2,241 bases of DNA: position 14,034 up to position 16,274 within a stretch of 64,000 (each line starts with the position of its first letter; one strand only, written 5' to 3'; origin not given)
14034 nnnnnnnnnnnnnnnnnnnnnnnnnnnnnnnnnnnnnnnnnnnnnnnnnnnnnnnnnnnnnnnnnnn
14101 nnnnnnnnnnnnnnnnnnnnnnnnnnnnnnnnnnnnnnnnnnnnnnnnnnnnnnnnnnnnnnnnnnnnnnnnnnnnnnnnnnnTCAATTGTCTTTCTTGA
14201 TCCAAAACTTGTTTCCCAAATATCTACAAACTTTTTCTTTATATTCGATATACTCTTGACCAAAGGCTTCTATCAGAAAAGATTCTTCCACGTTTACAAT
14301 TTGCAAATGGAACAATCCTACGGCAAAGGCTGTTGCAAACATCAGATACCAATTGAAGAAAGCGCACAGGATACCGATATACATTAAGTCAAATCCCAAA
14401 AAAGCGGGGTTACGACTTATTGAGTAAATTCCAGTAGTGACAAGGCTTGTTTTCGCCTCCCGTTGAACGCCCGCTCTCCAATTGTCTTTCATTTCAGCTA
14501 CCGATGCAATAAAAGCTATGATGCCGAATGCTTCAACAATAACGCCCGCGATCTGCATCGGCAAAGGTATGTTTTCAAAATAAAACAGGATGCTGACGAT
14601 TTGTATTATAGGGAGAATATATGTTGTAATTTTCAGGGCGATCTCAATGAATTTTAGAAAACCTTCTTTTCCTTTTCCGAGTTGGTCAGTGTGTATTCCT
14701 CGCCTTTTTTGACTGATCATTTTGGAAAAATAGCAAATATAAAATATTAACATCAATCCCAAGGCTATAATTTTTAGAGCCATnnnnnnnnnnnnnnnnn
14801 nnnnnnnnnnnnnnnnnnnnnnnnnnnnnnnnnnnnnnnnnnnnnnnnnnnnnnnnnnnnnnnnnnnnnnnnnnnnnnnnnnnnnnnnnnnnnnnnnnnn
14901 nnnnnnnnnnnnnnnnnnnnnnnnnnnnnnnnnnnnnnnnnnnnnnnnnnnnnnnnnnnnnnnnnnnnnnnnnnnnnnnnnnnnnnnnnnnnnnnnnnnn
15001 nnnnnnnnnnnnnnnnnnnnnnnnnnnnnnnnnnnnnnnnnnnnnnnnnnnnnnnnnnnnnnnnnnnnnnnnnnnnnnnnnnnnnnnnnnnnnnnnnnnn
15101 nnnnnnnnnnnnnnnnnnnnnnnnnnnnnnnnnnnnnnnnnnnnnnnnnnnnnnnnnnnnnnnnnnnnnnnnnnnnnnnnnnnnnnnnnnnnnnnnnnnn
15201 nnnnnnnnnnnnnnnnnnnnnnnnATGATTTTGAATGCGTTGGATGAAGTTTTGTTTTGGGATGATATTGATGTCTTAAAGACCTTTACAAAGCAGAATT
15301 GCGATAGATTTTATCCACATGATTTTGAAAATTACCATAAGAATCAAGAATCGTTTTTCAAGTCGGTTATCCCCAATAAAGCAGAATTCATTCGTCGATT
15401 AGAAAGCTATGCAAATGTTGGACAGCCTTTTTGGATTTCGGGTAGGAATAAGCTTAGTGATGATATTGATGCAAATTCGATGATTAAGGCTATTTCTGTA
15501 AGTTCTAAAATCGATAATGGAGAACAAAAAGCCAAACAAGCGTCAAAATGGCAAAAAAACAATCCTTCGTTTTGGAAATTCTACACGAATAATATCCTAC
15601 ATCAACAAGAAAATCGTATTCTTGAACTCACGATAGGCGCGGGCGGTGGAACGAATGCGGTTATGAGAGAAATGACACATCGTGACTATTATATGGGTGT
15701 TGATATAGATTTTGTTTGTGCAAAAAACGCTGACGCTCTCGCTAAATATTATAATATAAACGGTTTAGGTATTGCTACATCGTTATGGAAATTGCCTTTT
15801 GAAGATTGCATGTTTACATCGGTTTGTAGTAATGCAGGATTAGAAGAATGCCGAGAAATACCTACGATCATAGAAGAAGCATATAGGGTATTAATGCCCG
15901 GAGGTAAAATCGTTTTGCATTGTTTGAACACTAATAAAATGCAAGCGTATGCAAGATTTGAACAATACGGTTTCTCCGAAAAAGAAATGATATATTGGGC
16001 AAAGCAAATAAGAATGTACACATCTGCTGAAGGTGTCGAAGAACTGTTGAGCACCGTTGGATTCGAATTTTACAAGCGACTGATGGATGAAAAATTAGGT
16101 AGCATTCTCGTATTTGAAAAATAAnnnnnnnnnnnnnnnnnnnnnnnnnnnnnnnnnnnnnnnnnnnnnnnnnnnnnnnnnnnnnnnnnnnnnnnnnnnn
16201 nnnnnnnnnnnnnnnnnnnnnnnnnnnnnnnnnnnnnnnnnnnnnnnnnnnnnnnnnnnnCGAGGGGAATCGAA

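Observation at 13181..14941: Three copies of a ~125-bp 'box - terminator - promoter' module separating accessory genes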

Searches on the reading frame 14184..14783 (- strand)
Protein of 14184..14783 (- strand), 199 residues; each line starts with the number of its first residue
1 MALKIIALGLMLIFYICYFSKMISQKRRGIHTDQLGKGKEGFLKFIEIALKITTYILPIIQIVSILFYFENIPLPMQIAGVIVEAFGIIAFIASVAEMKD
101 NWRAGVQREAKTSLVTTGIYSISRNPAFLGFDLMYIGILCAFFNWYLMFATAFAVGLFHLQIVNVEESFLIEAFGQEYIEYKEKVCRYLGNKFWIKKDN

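Call 24: find_encoding_contigs(protein=window:14184-14783:-, flank=10000, max_places=10)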
Protein window:14184-14783:- (199 aa): 2 contigs read that carry it; 2 places shown.
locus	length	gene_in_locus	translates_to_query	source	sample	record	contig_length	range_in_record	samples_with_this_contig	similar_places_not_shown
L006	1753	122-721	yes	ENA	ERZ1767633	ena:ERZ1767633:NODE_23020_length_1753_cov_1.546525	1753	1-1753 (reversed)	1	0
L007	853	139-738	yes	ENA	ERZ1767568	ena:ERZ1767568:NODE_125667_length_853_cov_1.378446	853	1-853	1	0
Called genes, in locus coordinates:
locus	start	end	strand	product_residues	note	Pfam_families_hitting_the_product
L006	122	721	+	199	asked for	PF04191:PEMT, PF04140:ICMT (weak)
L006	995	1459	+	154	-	PF13560:HTH_31, PF15731:MqsA_antitoxin (faint), PF01381:HTH_3, PF12844:HTH_19, PF13443:HTH_26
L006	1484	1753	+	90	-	?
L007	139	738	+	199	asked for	PF04191:PEMT, PF04140:ICMT (weak)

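Call 27: search_protein_families(library=pfam, proteins=[window:14184-14783:-])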
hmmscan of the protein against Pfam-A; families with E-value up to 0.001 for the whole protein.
window:14184-14783:- (199 aa): 3 families
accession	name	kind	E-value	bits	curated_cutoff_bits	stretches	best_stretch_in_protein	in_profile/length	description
PF04191.18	PEMT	-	5.4e-10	40.1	25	1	78-176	4-104/105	Phospholipid methyltransferase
PF04140.19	ICMT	-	6.6e-07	30.1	24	1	86-171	7-94/95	Isoprenylcysteine carboxyl methyltransferase (ICMT) family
PF06966.17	DUF1295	-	0.00068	19.6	20.4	1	74-182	115-232/235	Protein of unknown function (DUF1295)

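Call 29: search_protein_families(library=pfam, proteins=[L006:995-1459:+, L006:1484-1753:+], max_evalue=0.01)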
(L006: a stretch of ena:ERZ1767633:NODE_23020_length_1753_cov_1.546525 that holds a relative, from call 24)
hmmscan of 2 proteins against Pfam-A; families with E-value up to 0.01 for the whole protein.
L006:995-1459:+ (154 aa): 11 families
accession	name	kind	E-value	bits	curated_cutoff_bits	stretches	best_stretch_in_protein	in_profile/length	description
PF01381.28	HTH_3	-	7.8e-16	58.3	23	1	10-64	1-55/55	Helix-turn-helix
PF12844.13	HTH_19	-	4.3e-15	55.8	30.2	1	7-67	1-61/64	Helix-turn-helix domain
PF13560.12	HTH_31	-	3.6e-10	40.4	27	1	12-63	8-60/64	Helix-turn-helix domain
PF13443.12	HTH_26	-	1.9e-08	34.9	22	1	12-66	4-59/63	Cro/C1-type HTH DNA-binding domain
PF15731.11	MqsA_antitoxin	-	2.1e-05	25.1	30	1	6-53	70-117/131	Antitoxin component of bacterial toxin-antitoxin system, MqsA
PF08279.18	HTH_11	-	0.00027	21.2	25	1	14-37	11-34/55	HTH domain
PF07022.19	Phage_CI_repr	-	0.00032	21.4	22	1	20-67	14-60/65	Bacteriophage CI repressor helix-turn-helix domain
PF04545.22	Sigma70_r4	-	0.0013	18.7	24.1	1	13-37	15-39/50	Sigma-70, region 4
PF13744.12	HTH_37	-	0.0038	17.4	27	1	4-42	17-55/80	Helix-turn-helix domain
PF15943.11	YdaS_toxin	-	0.0056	16.9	30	0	21-42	11-32/65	Bacterial toxin YdaS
PF13384.12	HTH_23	-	0.0099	16.1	24.6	0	18-38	17-37/50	Homeodomain-like domain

L006:1484-1753:+ (90 aa): 2 families
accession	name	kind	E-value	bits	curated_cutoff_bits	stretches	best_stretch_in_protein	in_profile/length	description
PF02525.22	Flavodoxin_2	-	1.1e-16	61.6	27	1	1-90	1-89/198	Flavodoxin-like fold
PF03358.20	FMN_red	-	8.8e-08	32.3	24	1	1-89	1-81/152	NADPH-dependent FMN reductase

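Call 44: find_homologous_proteins(query=window:14184-14783:-, max_evalue=1e-20)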
Query window:14184-14783:- (199 aa): 2717 proteins with E <= 1e-20 among 2922 candidates; the best 120 are listed.
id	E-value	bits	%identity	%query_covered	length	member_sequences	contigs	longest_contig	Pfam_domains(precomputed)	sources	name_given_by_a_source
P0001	2.5e-125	434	99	100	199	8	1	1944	PF04140.20,PF04191.19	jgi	jgi:protein-S-isoprenylcysteine O-methyltransferase Ste14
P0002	1.9e-106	372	84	98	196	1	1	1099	PF04140.20,PF06966.18,PF04191.19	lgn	-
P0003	1.3e-103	363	82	98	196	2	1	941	PF04140.20,PF04191.19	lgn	-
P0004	7.1e-101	354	79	100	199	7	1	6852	PF04140.20,PF06966.18,PF04191.19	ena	-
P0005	1.2e-99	350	82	98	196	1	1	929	PF04140.20,PF04191.19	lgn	-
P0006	3.9e-98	345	78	98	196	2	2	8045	PF04140.20,PF04191.19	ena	-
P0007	4.0e-98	345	79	98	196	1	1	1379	PF04140.20,PF06966.18,PF04191.19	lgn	-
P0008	6.7e-98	344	78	98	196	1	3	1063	PF04140.20,PF04191.19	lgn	-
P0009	1.3e-97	343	78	99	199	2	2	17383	PF04140.20,PF04191.19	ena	-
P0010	1.4e-97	343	78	98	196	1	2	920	PF04140.20,PF04191.19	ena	-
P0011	2.0e-97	343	79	98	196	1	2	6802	PF04140.20,PF06966.18,PF04191.19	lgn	-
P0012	2.3e-97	342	79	98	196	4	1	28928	PF04140.20,PF06966.18,PF04191.19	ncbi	-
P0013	3.8e-97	342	78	98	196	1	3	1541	PF04140.20,PF04191.19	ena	-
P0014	5.2e-97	341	78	97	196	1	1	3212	PF04140.20,PF06966.18,PF04191.19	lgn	-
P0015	5.2e-97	341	77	98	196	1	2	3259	PF04140.20,PF04191.19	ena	-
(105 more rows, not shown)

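Call 45: find_encoding_contigs(protein=P0001, flank=10000, max_places=10)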
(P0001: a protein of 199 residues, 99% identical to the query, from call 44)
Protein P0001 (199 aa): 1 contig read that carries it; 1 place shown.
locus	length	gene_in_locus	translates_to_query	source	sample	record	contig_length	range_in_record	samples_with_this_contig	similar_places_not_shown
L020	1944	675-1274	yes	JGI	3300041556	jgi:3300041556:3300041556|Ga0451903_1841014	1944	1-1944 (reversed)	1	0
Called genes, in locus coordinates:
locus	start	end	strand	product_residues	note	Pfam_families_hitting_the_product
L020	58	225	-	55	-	-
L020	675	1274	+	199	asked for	PF04191:PEMT, PF04140:ICMT (weak)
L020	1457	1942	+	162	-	?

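Call 46: find_encoding_contigs(protein=P0004, flank=5000, max_places=6)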
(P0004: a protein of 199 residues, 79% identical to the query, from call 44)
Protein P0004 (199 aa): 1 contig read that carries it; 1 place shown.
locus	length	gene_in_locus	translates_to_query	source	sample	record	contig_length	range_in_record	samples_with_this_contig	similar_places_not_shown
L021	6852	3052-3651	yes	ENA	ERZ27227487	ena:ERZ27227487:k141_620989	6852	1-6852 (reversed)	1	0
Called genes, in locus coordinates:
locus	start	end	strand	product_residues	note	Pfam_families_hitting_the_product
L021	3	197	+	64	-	?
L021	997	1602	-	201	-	-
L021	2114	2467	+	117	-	PF05635:23S_rRNA_IVP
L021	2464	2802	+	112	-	-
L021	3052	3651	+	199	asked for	PF06966:DUF1295 (faint), PF04191:PEMT, PF04140:ICMT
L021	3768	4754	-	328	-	PF02729:OTCace_N, PF00185:OTCace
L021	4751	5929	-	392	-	PF00202:Aminotran_3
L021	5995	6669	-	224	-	PF04239:DUF421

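Call 47: find_encoding_contigs(protein=P0012, flank=5000, max_places=6)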
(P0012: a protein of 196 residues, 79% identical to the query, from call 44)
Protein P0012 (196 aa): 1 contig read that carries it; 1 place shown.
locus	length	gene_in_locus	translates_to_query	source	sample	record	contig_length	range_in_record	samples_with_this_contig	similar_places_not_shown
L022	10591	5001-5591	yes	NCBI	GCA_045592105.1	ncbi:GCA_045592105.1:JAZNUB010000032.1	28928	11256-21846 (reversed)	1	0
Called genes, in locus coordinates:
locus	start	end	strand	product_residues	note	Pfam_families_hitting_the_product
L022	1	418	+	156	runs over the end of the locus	PF00583:Acetyltransf_1, PF13673:Acetyltransf_10, PF13508:Acetyltransf_7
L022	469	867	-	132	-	-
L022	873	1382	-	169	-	-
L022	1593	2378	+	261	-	-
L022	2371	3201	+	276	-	PF01501:Glyco_transf_8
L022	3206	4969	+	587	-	PF01501:Glyco_transf_8, PF01553:Acyltransferase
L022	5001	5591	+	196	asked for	PF06966:DUF1295 (weak), PF04140:ICMT, PF04191:PEMT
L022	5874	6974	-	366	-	PF01168:Ala_racemase_N, PF00842:Ala_racemase_C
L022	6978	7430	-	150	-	-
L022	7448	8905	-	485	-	PF03853:YjeF_N, PF01256:Carb_kinase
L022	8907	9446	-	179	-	-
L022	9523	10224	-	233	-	-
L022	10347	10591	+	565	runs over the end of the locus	PF00501:AMP-binding, PF23562:AMP-binding_C_3 (weak)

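Call 74: search_protein_families(library=ncbifam, proteins=[window:14184-14783:-, L006:995-1459:+], max_evalue=0.001)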
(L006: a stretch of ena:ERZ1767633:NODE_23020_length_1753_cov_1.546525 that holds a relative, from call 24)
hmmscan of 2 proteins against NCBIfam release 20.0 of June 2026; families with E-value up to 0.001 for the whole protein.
window:14184-14783:- (199 aa): 3 families
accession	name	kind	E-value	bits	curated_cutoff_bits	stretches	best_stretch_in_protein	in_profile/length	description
NF040696.1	isopcys_mtase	equivalog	3.5e-19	69.4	160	1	10-188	10-186/190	protein-S-isoprenylcysteine O-methyltransferase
TIGR04571.1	LmtA_Leptospira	exception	8.7e-11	42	325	1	66-189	46-163/252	lipid A Kdo2 1-phosphate O-methyltransferase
NF045656.1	MeththiolMtaseMddA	equivalog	2.6e-06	26.9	270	1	107-186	158-234/238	methanethiol S-methyltransferase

L006:995-1459:+ (154 aa): 18 families
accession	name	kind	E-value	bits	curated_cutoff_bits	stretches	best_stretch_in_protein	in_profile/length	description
NF041951.1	phage_RstR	subfamily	4.5e-13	49.4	80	1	7-71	4-68/108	RstR family transcriptional repressor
TIGR03070.1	couple_hipB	subfamily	4.1e-11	42.7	71.65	1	5-56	2-53/58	type II toxin-antitoxin system Y4mF family antitoxin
TIGR00270.2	TIGR00270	equivalog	4.9e-11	42.7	110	1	8-69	78-139/159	multiprotein bridging factor aMBF1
NF047948.1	male_kill_WMK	equivalog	4.9e-10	39.4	300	1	5-97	5-98/300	WO male-killing family protein Wmk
NF007257.0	PRK09706.1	subfamily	1.7e-09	37.6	101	1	1-90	1-89/135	transcriptional repressor DicA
TIGR03830.1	CxxCG_CxxCG_HTH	subfamily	4.5e-09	36.2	61.8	1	3-55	63-115/127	type II TA system antitoxin MqsA family protein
NF046032.1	TransRegSlrRBacil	equivalog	2.5e-07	30.9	250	1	6-96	2-92/149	HTH-type transcriptional regulator SlrR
NF040522.1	VC1465_fam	subfamily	2.7e-07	30.7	70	1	10-51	1-42/111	VC1465 family Xer recombination activation factor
NF003162.0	PRK04140.1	equivalog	1.6e-06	27.4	263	1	7-66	128-187/317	transcriptional regulator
NF041575.1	antitoxPezA_Strep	equivalog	5.5e-06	26.4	290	1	6-85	2-80/158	type II toxin-antitoxin system antitoxin PezA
NF007408.0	PRK09943.1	equivalog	9.2e-06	25.3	211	1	3-70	5-72/185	HTH-type transcriptional regulator PuuR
NF006015.0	PRK08154.1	subfamily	1.4e-05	24.4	204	1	4-93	29-113/314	anaerobic benzoate catabolism transcriptional regulator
NF052239.1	antitox_spr1629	equivalog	2.2e-05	23.7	335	1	6-62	3-59/377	spr1629 family repressor/antitoxin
NF010465.0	PRK13890.1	equivalog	3.9e-05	23.7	96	1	15-72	15-72/121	conjugal transfer protein TrbA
NF047542.1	telomere_Tap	equivalog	0.00017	20.5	600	1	14-48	26-60/695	telomere-associated protein Tap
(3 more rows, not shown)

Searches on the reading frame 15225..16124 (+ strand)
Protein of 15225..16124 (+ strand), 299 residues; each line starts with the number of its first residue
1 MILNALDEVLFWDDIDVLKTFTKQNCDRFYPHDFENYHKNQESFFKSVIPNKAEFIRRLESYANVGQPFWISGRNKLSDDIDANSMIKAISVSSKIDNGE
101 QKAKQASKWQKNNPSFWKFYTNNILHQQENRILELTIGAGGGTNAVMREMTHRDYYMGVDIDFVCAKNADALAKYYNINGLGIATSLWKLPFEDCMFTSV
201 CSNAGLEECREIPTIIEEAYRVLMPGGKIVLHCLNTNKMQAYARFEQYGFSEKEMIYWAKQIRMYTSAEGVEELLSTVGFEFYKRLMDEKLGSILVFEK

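Call 27: search_protein_families(library=pfam, proteins=[window:15225-16124:+])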
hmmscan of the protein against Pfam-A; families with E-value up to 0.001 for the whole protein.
window:15225-16124:+ (299 aa): 3 families
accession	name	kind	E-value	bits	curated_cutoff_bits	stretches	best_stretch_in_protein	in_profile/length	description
PF01209.24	Ubie_methyltran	-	1.3e-09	38.2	20.1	1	116-280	34-213/233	ubiE/COQ5 methyltransferase family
PF08241.18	Methyltransf_11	-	2.9e-09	37.9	21.2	1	137-231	3-95/95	Methyltransferase domain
PF13649.12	Methyltransf_25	-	1.6e-07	32.4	27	1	132-227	1-97/97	Methyltransferase domain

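Call 42: find_encoding_contigs(protein=window:15225-16124:+, flank=10000, max_places=10)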
Protein window:15225-16124:+ (299 aa): no gene with exactly this product is on record in the collection.

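Call 74: search_protein_families(library=ncbifam, proteins=[window:15225-16124:+], max_evalue=0.001)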
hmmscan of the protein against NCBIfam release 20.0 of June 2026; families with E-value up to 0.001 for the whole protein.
window:15225-16124:+ (299 aa): 18 families
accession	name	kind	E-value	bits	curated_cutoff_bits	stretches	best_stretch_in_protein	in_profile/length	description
NF001244.0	PRK00216.1-5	equivalog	9.1e-09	34.9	216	1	117-262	36-183/236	bifunctional demethylmenaquinone methyltransferase/2-methoxy-6-polyprenyl-1,4-benzoquinol methylase UbiE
TIGR01934.1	MenG_MenH_UbiE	subfamily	2.2e-08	33.7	158.35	1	117-245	27-155/223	ubiquinone/menaquinone biosynthesis methyltransferase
NF041536.1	ArsM_DUF2284_UU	exception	2.1e-07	29.6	575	1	135-231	81-180/459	arsenite methyltransferase/DUF2284 domain selenoprotein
NF045667.1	MTase_DVU1556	equivalog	2.3e-07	30.5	155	1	137-282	29-162/213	DVU_1556 family methyltransferase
TIGR02072.1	BioC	equivalog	6.2e-07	29.5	184.95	1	124-240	31-141/244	malonyl-ACP O-methyltransferase BioC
NF045825.1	FAmtase_mtf2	equivalog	6.6e-07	28.8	400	1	129-232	59-159/248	fatty-acid O-methyltransferase Mtf2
NF045823.1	PthPhpthDimycoMt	equivalog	1.7e-06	27.4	300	1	130-235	68-170/256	phthiotriol/phenolphthiotriol dimycocerosates methyltransferase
NF001240.0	PRK00216.1-1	equivalog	3.7e-06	26.2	378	1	116-281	50-231/251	bifunctional demethylmenaquinone methyltransferase/2-methoxy-6-polyprenyl-1,4-benzoquinol methylase UbiE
NF041537.1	ArsM_AhpD_UU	exception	5e-06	25.5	510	1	135-231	81-180/345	arsenite methyltransferase/AhpD domain selenoprotein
NF001241.0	PRK00216.1-2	equivalog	6.6e-06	25.9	327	1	116-244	38-160/231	demethylmenaquinone methyltransferase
TIGR02752.1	MenG_heptapren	equivalog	1.1e-05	25.1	419.85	1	127-242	44-158/231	demethylmenaquinone methyltransferase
NF052510.1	methyltran_MpqE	exception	1.5e-05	24.5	335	1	117-248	34-166/234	methyl-plastoquinone biosynthesis methyltransferase MpqE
NF001243.0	PRK00216.1-4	equivalog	1.6e-05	24.4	235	1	127-241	46-159/237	demethylmenaquinone methyltransferase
NF047649.1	MTase_UXPK_star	exception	3.9e-05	22.8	460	1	132-231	81-181/283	methyltransferase/UXPK-star double selenoprotein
NF001242.0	PRK00216.1-3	equivalog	0.00017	21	351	1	183-241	127-185/258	bifunctional demethylmenaquinone methyltransferase/2-methoxy-6-polyprenyl-1,4-benzoquinol methylase UbiE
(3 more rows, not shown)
